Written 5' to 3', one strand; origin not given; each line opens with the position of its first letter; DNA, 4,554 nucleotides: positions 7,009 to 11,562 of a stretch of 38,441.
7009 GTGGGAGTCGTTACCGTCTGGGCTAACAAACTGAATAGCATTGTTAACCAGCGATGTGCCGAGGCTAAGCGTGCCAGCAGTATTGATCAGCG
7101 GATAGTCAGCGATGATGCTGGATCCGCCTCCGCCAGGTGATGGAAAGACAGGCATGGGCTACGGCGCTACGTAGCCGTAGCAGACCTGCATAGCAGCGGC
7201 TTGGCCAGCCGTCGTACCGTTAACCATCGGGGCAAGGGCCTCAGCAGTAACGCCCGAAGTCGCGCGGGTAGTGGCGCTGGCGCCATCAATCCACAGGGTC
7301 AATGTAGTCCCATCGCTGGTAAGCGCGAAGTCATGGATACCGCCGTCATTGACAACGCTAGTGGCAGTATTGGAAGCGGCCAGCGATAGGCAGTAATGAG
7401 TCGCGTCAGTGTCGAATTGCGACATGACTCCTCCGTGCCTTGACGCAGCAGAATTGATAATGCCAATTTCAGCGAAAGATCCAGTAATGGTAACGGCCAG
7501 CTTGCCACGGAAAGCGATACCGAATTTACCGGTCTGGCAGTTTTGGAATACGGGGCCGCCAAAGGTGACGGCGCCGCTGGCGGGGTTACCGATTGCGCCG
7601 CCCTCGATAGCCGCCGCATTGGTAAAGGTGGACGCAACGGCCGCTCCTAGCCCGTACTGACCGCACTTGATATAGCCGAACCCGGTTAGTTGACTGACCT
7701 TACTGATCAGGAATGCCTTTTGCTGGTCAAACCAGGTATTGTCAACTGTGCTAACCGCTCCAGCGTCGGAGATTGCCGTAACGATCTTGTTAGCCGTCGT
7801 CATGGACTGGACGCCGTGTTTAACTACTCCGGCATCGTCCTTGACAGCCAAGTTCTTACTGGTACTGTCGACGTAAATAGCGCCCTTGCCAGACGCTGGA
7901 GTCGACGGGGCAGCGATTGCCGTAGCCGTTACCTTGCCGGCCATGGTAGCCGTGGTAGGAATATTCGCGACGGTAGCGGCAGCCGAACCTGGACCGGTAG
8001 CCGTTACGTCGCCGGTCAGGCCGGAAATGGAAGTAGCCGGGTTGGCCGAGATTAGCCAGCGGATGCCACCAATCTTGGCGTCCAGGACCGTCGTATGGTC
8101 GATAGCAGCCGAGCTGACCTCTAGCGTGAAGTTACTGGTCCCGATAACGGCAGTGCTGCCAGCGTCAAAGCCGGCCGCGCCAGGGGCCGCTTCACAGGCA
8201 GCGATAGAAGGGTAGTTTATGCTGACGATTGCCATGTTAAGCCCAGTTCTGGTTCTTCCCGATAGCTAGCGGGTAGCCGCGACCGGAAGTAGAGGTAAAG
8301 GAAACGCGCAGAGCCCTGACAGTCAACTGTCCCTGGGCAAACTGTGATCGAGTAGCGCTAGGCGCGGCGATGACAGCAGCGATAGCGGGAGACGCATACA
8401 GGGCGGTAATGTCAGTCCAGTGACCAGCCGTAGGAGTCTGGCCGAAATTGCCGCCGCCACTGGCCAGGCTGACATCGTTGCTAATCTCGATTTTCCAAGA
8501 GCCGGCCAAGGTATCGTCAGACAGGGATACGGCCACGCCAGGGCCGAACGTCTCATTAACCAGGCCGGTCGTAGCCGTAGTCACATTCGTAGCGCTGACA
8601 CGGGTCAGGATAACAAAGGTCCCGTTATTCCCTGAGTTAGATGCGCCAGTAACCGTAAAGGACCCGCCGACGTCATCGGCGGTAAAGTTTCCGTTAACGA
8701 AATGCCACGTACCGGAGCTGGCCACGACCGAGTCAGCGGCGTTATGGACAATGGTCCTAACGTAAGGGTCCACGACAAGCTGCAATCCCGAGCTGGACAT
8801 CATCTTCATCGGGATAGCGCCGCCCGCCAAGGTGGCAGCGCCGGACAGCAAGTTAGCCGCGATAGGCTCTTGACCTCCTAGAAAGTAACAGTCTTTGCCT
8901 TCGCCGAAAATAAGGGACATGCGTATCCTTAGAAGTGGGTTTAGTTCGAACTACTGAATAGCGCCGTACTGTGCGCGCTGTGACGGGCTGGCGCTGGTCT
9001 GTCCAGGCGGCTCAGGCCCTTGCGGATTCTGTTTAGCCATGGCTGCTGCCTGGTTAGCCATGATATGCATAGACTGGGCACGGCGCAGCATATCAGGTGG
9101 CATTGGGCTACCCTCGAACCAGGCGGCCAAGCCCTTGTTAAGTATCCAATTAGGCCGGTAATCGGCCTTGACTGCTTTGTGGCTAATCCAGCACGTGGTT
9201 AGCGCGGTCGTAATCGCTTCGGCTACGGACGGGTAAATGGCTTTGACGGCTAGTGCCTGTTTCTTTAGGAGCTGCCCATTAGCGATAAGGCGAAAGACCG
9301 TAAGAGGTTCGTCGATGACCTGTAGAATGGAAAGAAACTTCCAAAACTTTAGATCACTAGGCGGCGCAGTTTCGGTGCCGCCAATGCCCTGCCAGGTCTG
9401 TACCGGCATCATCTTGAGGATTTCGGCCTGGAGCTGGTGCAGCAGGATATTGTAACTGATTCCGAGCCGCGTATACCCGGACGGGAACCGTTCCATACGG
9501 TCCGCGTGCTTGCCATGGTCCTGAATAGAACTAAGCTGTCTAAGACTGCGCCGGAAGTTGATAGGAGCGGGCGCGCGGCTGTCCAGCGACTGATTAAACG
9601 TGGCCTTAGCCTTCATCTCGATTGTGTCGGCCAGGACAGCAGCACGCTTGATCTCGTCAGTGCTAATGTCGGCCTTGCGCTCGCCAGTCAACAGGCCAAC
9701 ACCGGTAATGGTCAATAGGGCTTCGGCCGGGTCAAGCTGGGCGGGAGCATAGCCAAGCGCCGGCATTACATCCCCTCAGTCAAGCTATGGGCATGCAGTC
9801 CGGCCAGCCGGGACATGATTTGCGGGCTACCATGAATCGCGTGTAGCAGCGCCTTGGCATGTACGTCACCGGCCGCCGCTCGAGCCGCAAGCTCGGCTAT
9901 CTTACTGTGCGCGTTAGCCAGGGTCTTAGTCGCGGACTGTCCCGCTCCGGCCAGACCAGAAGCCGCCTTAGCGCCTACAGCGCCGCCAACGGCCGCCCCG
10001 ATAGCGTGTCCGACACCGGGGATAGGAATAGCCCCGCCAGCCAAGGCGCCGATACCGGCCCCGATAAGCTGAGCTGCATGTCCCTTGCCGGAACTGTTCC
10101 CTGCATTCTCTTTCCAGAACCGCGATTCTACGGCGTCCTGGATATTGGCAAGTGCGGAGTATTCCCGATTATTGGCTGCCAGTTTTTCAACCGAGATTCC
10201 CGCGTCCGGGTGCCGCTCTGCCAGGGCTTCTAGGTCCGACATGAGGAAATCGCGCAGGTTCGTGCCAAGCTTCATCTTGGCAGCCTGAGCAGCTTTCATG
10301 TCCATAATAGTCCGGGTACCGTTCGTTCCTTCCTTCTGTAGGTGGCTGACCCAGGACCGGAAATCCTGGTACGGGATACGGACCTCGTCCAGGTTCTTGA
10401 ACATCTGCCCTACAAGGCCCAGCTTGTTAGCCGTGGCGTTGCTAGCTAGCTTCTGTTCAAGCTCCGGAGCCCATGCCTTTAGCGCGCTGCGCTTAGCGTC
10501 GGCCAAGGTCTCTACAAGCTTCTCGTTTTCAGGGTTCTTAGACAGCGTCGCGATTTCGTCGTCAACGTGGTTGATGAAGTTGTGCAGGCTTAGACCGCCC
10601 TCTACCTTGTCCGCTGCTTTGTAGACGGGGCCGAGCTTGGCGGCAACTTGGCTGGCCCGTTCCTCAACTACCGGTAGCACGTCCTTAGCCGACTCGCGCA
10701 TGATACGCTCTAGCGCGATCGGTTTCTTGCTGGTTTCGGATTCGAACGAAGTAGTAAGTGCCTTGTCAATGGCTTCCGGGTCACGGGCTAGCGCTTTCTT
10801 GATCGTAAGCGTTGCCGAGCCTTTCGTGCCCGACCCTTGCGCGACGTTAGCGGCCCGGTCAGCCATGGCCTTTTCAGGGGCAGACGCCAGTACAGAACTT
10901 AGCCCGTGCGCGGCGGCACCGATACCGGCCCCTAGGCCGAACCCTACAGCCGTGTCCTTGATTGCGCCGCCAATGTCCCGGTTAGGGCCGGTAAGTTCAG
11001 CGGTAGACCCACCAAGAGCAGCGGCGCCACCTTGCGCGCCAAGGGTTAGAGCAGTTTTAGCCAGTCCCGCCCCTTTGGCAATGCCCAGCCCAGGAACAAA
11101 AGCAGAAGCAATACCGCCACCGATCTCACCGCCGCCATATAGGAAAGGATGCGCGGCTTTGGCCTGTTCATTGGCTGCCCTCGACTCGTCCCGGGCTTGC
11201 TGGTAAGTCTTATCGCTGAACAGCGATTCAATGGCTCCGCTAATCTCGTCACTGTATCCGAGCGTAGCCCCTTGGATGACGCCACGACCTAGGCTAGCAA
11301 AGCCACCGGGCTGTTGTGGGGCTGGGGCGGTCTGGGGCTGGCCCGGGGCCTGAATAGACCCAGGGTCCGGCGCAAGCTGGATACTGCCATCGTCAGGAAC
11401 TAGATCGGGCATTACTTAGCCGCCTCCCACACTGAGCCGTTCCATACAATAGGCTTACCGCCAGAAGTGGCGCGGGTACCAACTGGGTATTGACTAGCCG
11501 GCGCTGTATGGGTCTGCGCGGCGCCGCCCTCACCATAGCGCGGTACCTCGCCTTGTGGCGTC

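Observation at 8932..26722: A 17-nt motif occurs five times in the late arm, always in the sense orientation and mostly abutting start codons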

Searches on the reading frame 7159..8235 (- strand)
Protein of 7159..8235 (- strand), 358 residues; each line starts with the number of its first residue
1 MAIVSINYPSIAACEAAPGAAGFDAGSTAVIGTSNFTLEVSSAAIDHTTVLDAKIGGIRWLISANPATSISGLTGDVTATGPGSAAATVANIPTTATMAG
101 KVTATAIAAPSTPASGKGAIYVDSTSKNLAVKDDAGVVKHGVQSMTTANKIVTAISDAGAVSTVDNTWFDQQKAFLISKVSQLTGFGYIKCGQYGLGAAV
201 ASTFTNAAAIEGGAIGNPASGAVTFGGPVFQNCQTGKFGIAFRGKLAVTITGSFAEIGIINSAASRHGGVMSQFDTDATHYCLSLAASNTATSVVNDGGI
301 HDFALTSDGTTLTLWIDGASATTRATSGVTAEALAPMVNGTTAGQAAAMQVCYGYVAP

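Call 31: search_protein_families(library=pfam, proteins=[window:7159-8235:-], max_evalue=0.1)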
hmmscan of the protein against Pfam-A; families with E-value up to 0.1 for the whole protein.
window:7159-8235:- (358 aa): 1 family
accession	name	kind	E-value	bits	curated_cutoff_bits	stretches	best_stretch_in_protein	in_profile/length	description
PF13385.13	Laminin_G_3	-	0.011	16.4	27.6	1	266-345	42-127/151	Concanavalin A-like lectin/glucanases superfamily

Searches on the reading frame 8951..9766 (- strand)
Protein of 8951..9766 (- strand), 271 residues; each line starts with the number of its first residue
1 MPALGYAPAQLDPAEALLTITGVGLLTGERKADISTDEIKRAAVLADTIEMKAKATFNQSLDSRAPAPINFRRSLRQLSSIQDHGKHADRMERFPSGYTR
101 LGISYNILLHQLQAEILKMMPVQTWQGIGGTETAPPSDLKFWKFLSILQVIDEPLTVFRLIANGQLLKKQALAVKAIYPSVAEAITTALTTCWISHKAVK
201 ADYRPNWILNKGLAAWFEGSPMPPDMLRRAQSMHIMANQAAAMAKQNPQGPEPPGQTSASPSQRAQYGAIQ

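Call 9: search_protein_families(library=phrogs, proteins=[window:8951-9766:-], max_evalue=0.001)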
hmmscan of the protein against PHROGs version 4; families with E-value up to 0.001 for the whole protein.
window:8951-9766:- (271 aa): 0 families

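Call 31: search_protein_families(library=pfam, proteins=[window:8951-9766:-], max_evalue=0.1)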
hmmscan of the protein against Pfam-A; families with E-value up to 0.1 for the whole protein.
window:8951-9766:- (271 aa): 0 families

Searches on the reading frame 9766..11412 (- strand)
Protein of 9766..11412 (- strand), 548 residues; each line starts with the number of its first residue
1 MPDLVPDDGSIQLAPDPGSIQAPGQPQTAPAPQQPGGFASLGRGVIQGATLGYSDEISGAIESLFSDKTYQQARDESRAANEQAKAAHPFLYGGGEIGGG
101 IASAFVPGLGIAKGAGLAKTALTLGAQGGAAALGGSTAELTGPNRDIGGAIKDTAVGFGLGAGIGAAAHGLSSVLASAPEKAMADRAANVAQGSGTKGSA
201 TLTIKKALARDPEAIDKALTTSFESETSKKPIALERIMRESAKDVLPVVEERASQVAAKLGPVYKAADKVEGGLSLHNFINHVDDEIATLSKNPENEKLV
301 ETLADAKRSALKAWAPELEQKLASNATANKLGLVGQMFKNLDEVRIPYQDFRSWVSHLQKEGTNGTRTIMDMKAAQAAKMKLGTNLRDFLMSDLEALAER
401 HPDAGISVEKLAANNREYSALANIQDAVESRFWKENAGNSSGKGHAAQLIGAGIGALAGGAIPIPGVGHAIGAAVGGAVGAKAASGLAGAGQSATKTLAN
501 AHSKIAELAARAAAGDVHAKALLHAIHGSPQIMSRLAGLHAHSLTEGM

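Call 9: search_protein_families(library=phrogs, proteins=[window:9766-11412:-], max_evalue=0.001)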
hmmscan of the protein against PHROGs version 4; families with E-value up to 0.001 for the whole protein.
window:9766-11412:- (548 aa): 2 families
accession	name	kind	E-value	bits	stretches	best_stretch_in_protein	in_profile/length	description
phrog_5880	-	unknown function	2.4e-14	53.9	1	24-219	39-243/661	-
phrog_342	-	head and packaging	2.4e-05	23.5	1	95-331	317-486/1235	internal virion protein with endolysin domain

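Call 31: search_protein_families(library=pfam, proteins=[window:9766-11412:-], max_evalue=0.1)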
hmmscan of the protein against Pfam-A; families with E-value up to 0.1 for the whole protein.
window:9766-11412:- (548 aa): 0 families
